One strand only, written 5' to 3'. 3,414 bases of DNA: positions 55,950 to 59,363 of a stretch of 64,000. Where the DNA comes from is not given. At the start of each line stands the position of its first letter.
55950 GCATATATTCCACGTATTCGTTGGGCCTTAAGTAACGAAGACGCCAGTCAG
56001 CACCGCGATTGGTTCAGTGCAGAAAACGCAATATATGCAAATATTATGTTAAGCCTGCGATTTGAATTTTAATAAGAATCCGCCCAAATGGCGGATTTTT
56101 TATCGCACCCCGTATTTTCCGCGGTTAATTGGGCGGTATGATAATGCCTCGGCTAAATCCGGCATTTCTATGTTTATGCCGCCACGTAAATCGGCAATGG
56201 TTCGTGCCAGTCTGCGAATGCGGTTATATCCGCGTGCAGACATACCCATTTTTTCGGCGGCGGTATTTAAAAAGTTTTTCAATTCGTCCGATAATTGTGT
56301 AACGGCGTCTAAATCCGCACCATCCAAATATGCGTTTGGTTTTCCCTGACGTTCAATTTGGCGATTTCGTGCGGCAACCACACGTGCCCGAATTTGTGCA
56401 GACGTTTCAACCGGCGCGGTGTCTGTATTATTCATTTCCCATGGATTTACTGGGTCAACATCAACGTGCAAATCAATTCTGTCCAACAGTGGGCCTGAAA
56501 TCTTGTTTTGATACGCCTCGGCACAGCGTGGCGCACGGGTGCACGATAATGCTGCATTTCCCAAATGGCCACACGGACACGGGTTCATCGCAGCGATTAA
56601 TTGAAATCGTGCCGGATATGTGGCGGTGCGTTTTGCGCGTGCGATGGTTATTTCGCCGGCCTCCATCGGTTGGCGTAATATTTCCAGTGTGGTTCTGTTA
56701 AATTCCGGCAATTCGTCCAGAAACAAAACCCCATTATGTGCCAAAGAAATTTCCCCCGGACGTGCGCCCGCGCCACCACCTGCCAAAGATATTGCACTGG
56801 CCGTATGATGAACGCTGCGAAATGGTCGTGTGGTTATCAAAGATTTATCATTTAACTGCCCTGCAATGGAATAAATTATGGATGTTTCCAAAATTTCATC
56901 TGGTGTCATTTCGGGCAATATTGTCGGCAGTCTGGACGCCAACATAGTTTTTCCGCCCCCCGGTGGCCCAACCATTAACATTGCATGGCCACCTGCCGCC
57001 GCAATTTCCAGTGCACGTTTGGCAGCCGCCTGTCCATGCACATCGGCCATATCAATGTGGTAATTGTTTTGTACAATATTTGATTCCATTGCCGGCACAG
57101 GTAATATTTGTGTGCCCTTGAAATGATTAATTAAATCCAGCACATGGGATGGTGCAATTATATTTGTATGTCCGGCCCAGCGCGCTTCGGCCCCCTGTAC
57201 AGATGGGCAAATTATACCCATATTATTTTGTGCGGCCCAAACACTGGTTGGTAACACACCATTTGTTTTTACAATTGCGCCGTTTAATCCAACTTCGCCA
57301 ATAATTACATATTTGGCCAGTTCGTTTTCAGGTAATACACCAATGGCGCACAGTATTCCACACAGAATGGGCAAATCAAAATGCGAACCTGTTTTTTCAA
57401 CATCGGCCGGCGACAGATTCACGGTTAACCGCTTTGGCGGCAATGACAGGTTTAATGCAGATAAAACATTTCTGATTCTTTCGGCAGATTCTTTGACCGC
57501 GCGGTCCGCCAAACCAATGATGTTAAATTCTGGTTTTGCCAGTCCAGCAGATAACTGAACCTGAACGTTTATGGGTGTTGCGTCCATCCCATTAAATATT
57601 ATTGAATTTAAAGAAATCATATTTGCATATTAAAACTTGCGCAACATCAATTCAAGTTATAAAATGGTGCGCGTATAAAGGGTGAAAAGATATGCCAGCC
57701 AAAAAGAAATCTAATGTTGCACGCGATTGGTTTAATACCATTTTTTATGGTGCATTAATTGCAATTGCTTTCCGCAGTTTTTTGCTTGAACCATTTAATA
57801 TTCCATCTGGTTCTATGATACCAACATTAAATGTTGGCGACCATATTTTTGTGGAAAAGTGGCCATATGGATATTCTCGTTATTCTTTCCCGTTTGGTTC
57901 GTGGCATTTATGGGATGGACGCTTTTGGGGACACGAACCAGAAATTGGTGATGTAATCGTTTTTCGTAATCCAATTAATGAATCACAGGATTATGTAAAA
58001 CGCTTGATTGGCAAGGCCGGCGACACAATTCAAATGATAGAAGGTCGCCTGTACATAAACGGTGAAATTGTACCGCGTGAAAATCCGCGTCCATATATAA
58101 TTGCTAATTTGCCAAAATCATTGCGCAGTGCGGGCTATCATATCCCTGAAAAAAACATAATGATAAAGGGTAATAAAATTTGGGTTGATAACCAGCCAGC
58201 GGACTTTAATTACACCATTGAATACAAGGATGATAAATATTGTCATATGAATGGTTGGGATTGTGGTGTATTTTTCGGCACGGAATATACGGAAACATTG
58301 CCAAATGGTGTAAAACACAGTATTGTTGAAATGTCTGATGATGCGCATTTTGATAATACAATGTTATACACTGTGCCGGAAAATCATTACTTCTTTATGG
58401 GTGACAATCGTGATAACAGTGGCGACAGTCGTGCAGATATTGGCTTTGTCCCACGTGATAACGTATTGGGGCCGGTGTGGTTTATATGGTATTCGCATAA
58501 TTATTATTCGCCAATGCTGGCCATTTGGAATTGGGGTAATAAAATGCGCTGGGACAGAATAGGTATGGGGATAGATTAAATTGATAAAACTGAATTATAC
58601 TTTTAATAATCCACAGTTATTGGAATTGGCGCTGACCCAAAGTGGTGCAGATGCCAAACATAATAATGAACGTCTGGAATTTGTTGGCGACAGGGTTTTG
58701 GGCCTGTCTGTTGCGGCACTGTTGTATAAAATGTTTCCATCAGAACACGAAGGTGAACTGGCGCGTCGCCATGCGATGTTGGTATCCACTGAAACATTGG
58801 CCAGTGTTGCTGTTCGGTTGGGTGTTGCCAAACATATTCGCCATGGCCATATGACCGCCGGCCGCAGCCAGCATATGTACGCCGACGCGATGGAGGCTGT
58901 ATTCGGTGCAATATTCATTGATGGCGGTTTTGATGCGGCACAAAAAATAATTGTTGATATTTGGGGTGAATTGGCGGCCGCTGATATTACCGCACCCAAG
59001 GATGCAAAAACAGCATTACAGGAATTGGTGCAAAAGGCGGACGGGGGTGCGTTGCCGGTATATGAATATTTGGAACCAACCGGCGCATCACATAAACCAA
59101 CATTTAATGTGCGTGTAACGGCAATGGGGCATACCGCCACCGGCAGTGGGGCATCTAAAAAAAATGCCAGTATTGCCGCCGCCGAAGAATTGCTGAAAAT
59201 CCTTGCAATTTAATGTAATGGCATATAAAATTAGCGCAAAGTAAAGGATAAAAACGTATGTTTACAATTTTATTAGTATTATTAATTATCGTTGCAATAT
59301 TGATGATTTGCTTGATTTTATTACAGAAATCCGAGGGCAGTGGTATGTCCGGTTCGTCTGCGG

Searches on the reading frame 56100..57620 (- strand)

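Call 6: search_protein_families(library=pfam, proteins=[window:56100-57620:-], max_evalue=0.01)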
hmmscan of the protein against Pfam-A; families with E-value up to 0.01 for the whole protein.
window:56100-57620:- (506 aa): 9 families
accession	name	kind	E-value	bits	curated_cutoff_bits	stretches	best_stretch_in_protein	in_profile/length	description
PF01078.27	Mg_chelatase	-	2.4e-93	311.7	20.3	1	190-392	1-203/207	Magnesium chelatase, subunit ChlI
PF13541.12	ChlI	-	1e-31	109.8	27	1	19-140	1-119/121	Subunit ChlI of Mg-chelatase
PF13335.12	Mg_chelatase_C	-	6.3e-28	97.6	26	1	405-496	2-94/94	Magnesium chelatase, subunit ChlI C-terminal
PF00493.29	MCM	-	7.1e-09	35.5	23.3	1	287-348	113-174/224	MCM P-loop domain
PF07728.20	AAA_5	-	9.2e-09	35.9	22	1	214-352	2-126/139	AAA domain (dynein-related subfamily)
PF00158.32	Sigma54_activat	-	1.8e-05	24.9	20.2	1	203-346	14-142/168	Sigma-54 interaction domain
PF05496.18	RuvB_N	-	0.00011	22.4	27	0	292-337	81-126/159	Holliday junction DNA helicase RuvB P-loop domain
PF00004.35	AAA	-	0.0035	18.2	21.2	0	214-235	1-22/131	ATPase family associated with various cellular activities (AAA)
PF06068.19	TIP49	-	0.0086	15.7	23.8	0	209-252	48-91/347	TIP49 P-loop domain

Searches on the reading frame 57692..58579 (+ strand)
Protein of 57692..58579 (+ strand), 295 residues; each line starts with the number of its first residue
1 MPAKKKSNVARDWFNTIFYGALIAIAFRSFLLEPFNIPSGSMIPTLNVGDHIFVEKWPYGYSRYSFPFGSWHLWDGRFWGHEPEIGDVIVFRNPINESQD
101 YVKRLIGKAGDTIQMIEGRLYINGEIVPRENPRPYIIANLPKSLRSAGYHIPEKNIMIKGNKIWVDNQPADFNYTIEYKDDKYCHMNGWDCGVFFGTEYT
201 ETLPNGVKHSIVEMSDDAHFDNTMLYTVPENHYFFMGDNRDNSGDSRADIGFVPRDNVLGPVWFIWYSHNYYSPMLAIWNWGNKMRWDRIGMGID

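Call 6: search_protein_families(library=pfam, proteins=[window:57692-58579:+], max_evalue=0.01)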
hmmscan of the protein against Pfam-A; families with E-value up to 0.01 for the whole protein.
window:57692-58579:+ (295 aa): 1 family
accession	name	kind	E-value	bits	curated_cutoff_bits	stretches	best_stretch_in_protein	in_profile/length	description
PF10502.14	Peptidase_S26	-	4.8e-46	157.2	22.9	2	11-130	2-102/168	Signal peptidase, peptidase S26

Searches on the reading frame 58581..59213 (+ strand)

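Call 71: search_protein_families(library=pfam, proteins=[window:58581-59213:+], max_evalue=0.01)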
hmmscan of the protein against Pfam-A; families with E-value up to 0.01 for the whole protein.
window:58581-59213:+ (210 aa): 4 families
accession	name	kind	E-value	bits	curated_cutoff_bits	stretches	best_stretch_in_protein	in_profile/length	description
PF14622.11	Ribonucleas_3_3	-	2.3e-24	86.4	35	1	10-125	1-121/128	Ribonuclease-III-like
PF00636.31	Ribonuclease_3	-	2.9e-20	73.4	27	1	30-116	1-102/102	Ribonuclease III domain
PF00035.32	dsrm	-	5e-12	46.7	23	1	142-208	1-66/66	Double-stranded RNA binding motif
PF22935.1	RM44_endonuclase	-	4.5e-06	27.2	27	1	23-111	53-139/139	Large ribosomal subunit protein mL44, endonuclease domain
